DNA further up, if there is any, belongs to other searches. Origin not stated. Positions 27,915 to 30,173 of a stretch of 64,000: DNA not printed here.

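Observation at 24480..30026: Composition of the giant protein: Cys-dense N-terminal two-thirds, Cys-poor Gly/Asn/Tyr-rich C-terminal third, single dockerin-like Ca2+ loop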

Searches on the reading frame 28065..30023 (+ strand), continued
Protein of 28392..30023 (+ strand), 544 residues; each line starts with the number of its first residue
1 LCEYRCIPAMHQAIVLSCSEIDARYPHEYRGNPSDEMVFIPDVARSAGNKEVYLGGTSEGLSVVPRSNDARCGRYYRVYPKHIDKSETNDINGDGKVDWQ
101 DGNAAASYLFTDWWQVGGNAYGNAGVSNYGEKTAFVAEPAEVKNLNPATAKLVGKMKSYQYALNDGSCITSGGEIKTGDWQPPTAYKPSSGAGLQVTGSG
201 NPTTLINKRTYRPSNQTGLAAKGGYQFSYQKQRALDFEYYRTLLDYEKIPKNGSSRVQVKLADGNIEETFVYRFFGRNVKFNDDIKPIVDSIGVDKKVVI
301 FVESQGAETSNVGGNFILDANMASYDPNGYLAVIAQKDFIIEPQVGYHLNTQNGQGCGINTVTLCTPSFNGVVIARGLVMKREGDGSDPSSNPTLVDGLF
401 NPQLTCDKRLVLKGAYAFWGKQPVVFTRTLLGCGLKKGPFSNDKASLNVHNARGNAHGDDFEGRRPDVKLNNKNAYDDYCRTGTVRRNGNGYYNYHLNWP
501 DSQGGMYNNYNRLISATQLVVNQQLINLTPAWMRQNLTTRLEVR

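Call 95: search_protein_families(library=pfam, proteins=[L010:4708-6279:+], max_evalue=1)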
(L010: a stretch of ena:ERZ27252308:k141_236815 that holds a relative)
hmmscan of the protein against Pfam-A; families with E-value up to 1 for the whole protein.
L010:4708-6279:+ (524 aa): 5 families
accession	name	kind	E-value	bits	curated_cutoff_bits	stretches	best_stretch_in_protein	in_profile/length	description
PF20705.2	DUF6821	-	0.13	12.5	27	0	12-108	26-113/174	Family of unknown function (DUF6821)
PF21831.1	DUF6891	-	0.15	12.3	27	1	292-332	109-146/189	Domain of unknown function (DUF6891)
PF11823.13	Se_S_carrier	-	0.22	11.5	25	1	246-302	16-67/69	Putative Se/S carrier protein-like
PF09686.15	Plasmid_RAQPRD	-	0.5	11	23.1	0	495-515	56-76/76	Plasmid protein of unknown function (Plasmid_RAQPRD)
PF17027.11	Bromo_TP_like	-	0.87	10.2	21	0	22-90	46-113/119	Histone-fold protein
